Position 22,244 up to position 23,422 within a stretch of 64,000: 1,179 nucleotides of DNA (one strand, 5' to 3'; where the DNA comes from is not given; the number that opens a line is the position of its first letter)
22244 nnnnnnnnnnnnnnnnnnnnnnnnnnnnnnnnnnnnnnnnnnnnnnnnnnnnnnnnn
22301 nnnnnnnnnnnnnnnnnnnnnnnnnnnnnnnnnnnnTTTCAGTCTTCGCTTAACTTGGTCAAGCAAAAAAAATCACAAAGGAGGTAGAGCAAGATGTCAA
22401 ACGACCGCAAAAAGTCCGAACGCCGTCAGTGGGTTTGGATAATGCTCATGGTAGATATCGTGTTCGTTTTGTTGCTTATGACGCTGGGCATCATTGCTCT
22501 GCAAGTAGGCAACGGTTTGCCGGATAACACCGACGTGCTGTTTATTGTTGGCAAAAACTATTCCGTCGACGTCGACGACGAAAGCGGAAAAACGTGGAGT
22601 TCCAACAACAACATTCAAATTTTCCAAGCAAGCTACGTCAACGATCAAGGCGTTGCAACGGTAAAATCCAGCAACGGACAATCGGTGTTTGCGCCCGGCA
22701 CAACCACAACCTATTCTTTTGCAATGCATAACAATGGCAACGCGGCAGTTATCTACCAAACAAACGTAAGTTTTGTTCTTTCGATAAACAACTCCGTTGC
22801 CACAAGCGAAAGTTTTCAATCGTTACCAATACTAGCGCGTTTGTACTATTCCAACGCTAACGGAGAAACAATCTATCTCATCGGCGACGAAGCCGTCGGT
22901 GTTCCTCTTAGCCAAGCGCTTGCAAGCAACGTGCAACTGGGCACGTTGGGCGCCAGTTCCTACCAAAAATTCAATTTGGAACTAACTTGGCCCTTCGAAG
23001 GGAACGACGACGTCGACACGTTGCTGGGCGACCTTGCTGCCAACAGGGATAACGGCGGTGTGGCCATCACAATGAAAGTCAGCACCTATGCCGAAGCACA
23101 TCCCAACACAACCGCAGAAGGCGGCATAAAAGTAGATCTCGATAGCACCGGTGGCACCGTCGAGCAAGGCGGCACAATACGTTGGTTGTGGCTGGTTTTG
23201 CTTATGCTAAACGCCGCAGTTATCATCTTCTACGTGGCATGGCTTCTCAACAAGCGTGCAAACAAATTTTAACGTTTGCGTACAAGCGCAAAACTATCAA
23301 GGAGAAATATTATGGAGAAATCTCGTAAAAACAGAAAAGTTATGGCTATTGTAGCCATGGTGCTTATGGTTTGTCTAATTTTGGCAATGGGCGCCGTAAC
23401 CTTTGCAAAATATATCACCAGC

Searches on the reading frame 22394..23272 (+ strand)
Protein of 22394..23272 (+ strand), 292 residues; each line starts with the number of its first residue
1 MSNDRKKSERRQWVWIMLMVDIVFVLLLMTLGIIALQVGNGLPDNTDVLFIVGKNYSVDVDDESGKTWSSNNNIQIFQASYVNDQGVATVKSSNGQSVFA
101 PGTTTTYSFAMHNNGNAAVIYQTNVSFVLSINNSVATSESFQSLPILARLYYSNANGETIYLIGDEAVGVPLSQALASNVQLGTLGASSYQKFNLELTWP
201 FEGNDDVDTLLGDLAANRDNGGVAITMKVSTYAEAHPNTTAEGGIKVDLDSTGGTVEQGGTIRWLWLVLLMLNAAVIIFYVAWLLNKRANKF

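Call 6: search_protein_families(library=pfam, proteins=[window:22394-23272:+], max_evalue=0.01)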
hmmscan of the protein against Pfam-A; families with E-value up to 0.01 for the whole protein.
window:22394-23272:+ (292 aa): 1 family
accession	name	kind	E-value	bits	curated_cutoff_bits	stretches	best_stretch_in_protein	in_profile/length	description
PF11949.14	DUF3466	-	0.001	18.1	25.1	1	56-124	488-561/609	Protein of unknown function (DUF3466)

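Call 8: search_protein_families(library=ncbifam, proteins=[window:22394-23272:+], max_evalue=1)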
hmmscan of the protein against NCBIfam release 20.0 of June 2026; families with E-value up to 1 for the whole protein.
window:22394-23272:+ (292 aa): 0 families
